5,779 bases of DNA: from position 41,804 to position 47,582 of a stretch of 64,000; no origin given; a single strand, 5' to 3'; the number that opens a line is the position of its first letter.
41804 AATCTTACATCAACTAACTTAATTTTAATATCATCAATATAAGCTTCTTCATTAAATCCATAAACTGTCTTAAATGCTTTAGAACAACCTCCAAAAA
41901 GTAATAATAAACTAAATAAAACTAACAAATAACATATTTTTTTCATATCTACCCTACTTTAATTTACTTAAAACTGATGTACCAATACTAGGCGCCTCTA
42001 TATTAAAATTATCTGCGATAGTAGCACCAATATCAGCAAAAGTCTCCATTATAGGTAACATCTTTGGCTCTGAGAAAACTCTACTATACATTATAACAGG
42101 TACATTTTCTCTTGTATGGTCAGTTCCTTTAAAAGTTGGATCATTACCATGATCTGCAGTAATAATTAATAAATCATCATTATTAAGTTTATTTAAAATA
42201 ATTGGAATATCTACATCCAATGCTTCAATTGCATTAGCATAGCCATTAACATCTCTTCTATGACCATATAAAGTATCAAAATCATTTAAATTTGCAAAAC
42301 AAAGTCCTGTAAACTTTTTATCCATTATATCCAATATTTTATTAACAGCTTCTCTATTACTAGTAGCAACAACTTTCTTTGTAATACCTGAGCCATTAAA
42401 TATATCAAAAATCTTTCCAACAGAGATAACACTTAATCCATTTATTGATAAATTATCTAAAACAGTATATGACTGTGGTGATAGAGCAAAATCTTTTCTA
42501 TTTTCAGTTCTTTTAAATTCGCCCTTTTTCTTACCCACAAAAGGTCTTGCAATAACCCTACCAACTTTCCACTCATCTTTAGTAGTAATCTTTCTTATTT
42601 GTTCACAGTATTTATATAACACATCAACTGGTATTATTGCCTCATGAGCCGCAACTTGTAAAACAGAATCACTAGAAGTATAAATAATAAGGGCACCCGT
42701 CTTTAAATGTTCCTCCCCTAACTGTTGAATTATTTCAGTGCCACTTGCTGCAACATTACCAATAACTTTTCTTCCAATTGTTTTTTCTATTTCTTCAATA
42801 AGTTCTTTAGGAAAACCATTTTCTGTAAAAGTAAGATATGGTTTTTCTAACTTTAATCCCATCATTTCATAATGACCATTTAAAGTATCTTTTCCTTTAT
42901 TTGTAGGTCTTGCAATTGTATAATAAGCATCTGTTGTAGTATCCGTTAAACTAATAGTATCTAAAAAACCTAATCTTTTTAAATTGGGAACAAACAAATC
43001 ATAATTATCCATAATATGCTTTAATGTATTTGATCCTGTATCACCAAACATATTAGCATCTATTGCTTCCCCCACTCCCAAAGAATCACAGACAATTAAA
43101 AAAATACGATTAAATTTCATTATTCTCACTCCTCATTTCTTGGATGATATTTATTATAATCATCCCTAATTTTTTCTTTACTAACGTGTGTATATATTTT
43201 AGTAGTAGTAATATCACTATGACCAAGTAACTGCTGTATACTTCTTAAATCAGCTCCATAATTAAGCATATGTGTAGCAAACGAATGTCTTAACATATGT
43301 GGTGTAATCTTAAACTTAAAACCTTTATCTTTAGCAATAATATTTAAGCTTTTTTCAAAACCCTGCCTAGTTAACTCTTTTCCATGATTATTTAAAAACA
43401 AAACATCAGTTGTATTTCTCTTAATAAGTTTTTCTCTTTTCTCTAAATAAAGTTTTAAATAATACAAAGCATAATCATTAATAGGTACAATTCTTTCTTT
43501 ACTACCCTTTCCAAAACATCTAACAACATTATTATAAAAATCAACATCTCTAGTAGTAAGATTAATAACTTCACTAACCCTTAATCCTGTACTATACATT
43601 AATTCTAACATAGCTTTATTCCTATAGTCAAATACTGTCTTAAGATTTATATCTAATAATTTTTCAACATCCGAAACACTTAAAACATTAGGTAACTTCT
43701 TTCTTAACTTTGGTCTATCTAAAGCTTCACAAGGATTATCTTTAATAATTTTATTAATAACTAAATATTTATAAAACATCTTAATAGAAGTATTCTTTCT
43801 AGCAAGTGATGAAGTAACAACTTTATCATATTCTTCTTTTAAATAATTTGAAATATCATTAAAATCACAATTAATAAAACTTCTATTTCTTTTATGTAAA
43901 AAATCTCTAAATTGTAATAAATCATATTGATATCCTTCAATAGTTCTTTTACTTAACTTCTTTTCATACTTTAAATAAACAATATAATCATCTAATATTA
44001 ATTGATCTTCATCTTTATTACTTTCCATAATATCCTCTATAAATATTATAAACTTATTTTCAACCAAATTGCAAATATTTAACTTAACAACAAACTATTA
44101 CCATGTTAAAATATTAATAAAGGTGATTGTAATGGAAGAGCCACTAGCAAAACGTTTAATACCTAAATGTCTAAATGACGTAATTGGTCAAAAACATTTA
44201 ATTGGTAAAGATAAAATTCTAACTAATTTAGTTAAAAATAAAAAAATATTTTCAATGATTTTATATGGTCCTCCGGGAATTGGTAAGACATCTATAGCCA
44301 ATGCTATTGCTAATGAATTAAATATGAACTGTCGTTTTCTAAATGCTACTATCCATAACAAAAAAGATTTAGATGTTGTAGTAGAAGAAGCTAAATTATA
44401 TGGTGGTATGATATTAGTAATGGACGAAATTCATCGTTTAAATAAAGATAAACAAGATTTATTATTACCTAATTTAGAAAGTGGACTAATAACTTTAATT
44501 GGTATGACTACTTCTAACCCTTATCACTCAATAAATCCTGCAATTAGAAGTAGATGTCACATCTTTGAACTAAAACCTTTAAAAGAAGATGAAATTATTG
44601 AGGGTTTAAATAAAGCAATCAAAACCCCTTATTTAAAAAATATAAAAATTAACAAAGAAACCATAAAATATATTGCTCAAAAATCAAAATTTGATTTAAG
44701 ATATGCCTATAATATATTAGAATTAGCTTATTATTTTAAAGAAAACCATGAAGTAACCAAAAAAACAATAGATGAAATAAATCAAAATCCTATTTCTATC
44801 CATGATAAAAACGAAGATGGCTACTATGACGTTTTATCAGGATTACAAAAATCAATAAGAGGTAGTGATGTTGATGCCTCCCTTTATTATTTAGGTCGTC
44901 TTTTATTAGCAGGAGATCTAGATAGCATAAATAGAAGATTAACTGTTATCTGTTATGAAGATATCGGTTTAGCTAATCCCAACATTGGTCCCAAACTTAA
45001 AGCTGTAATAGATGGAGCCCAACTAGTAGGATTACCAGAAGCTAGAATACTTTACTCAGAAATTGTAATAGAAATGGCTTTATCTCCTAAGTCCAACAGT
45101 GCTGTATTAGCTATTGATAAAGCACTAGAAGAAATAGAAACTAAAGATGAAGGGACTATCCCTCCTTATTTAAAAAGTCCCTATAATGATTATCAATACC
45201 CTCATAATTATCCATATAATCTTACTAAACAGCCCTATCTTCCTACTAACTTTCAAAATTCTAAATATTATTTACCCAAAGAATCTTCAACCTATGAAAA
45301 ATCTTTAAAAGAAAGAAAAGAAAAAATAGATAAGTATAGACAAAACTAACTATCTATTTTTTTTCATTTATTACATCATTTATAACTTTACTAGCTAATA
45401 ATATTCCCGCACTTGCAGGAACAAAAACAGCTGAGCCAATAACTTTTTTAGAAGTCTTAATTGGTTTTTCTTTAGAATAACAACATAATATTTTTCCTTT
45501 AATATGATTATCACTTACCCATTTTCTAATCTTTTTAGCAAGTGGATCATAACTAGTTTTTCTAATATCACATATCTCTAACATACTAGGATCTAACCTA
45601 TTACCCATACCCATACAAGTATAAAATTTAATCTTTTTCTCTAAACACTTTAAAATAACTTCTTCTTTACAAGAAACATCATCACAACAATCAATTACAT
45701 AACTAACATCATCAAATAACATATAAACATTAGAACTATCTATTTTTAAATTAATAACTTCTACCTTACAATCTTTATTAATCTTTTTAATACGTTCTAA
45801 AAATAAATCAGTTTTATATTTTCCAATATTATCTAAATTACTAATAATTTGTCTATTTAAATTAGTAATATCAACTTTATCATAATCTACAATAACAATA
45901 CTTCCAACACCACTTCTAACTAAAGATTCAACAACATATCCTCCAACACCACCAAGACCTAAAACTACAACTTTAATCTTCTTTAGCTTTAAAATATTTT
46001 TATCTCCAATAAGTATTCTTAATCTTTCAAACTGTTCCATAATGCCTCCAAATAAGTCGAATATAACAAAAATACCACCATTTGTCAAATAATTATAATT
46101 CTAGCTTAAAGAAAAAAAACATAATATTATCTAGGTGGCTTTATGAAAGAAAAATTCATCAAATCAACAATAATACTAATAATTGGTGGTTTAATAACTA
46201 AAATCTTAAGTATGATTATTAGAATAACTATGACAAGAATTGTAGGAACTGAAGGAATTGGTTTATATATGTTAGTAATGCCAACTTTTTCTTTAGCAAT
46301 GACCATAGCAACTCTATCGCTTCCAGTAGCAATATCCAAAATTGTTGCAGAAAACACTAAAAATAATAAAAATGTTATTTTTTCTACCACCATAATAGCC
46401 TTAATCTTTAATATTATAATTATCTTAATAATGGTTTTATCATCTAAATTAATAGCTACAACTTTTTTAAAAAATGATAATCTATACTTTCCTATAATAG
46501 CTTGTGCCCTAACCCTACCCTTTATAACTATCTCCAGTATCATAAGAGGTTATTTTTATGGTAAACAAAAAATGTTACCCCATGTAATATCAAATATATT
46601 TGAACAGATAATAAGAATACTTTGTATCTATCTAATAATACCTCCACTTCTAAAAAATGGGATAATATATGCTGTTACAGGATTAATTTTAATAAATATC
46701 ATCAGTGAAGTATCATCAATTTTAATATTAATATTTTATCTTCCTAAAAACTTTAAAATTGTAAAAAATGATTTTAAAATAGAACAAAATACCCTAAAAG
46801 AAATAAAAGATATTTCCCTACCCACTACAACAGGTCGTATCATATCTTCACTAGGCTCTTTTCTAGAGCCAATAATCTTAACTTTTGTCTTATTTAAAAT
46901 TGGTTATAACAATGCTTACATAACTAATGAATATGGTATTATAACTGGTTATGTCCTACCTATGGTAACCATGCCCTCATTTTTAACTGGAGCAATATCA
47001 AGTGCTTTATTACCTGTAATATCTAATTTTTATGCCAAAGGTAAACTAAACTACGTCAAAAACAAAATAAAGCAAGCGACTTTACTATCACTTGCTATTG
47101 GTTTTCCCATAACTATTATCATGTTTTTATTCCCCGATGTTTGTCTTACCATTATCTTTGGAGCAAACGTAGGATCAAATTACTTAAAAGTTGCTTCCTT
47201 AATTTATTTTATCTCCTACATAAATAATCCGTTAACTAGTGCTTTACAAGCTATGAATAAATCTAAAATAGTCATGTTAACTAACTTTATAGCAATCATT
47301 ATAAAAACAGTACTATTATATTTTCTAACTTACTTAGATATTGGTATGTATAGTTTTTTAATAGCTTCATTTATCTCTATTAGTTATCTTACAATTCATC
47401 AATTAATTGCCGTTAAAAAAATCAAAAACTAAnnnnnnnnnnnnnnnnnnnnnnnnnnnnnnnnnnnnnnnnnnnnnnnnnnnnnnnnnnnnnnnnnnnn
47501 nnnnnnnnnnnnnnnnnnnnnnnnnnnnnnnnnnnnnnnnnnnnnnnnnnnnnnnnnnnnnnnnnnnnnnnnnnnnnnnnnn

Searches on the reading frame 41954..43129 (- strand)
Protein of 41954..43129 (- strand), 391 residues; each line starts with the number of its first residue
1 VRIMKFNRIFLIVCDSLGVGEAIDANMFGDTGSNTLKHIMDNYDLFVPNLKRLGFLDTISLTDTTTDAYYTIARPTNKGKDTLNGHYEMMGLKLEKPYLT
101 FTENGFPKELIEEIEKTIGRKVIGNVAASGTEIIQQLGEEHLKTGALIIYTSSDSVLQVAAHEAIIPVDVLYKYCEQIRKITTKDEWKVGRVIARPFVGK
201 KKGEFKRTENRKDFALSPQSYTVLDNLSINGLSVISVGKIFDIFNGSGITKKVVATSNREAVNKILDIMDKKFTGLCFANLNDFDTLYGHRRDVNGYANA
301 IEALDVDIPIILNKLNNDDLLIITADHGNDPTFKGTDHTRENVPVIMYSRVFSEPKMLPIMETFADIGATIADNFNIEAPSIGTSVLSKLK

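Call 43: search_protein_families(library=pfam, proteins=[window:41954-43129:-], max_evalue=0.0001)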
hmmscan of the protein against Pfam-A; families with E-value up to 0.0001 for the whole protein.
window:41954-43129:- (391 aa): 1 family
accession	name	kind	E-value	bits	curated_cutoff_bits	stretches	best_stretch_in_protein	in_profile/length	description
PF01676.23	Metalloenzyme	-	5.5e-44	151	24.3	1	8-378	2-251/252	Metalloenzyme superfamily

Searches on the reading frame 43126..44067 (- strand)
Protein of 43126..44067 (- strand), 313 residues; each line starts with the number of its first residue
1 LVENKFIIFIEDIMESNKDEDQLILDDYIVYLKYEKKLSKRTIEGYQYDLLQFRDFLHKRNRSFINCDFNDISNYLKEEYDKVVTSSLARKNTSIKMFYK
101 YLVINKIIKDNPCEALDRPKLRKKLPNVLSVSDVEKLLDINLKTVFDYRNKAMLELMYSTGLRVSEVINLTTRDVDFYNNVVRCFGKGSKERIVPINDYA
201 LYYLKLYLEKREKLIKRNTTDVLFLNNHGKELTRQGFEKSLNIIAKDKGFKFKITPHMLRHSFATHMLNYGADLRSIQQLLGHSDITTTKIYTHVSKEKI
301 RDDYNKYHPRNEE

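Call 43: search_protein_families(library=pfam, proteins=[window:43126-44067:-], max_evalue=0.0001)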
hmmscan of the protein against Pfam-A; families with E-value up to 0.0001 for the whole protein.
window:43126-44067:- (313 aa): 2 families
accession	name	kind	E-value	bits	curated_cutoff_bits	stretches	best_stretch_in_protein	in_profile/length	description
PF00589.27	Phage_integrase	-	3.3e-51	173.9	27.1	1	128-298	2-171/172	Phage integrase family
PF02899.23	Phage_int_SAM_1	-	1.2e-14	54.8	22.3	1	25-103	1-80/83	Phage integrase, N-terminal SAM-like domain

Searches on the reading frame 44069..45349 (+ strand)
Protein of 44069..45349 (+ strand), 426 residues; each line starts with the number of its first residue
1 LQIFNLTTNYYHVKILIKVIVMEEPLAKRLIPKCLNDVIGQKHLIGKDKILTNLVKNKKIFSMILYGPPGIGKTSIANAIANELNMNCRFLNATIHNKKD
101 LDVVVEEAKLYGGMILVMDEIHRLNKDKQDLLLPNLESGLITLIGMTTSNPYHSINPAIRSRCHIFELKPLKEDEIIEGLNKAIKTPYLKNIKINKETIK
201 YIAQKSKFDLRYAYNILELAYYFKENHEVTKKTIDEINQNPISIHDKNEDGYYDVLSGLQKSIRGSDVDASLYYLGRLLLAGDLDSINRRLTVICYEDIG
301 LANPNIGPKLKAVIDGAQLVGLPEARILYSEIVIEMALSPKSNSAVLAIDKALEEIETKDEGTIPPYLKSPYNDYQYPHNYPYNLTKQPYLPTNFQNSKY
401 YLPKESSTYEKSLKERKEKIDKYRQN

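Call 43: search_protein_families(library=pfam, proteins=[window:44069-45349:+], max_evalue=0.0001)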
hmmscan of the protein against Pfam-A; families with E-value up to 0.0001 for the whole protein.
window:44069-45349:+ (426 aa): 8 families
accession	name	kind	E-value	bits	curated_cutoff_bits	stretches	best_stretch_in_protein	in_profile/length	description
PF12002.13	MgsA_C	-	6.4e-45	153.5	27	1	265-420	1-166/167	MgsA AAA+ ATPase C terminal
PF05496.18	RuvB_N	-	2.2e-17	63.7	27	1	31-143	2-115/159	Holliday junction DNA helicase RuvB P-loop domain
PF00004.35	AAA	-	1.1e-15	58.7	21.2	1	63-168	1-128/131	ATPase family associated with various cellular activities (AAA)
PF16193.11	AAA_assoc_2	-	1.7e-15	57.5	34.3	1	190-264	3-81/81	AAA C-terminal domain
PF07728.20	AAA_5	-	9.5e-07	29.3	22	0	63-139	2-93/139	AAA domain (dynein-related subfamily)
PF06068.19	TIP49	-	9.1e-06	25.5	23.8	1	36-92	24-82/347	TIP49 P-loop domain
PF13173.12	AAA_14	-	2e-05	25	27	0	63-176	5-128/129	AAA domain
PF13191.12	AAA_16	-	3.6e-05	24.8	32.6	0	62-87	26-51/167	AAA ATPase domain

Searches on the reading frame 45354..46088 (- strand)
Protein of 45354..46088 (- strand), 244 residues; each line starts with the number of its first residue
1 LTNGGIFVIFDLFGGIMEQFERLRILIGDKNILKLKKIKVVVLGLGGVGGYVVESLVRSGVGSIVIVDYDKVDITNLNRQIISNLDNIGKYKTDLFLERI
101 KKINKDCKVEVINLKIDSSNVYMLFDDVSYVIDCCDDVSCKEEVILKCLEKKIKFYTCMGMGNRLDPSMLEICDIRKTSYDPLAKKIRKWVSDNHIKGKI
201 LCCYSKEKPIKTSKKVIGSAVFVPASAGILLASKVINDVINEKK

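Call 70: search_protein_families(library=pfam, proteins=[window:45354-46088:-], max_evalue=0.0001)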
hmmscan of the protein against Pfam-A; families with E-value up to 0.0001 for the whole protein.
window:45354-46088:- (244 aa): 1 family
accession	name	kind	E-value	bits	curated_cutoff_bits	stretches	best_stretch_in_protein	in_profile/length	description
PF00899.27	ThiF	-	2.3e-36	125.6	28.1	1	25-170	6-153/238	ThiF family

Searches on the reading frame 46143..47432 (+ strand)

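Call 43: search_protein_families(library=pfam, proteins=[window:46143-47432:+], max_evalue=0.0001)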
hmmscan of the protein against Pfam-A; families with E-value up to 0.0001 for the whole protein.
window:46143-47432:+ (429 aa): 3 families
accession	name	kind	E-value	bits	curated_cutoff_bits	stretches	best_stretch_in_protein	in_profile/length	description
PF01943.22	Polysacc_synt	-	9.7e-32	110.9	28.2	1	6-295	2-272/274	Polysaccharide biosynthesis protein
PF01554.23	MatE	-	1.9e-14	54.1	24.9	1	279-393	41-160/161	MatE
PF13440.11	Polysacc_synt_3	-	6.9e-07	29.2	23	1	30-341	2-286/293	Polysaccharide biosynthesis protein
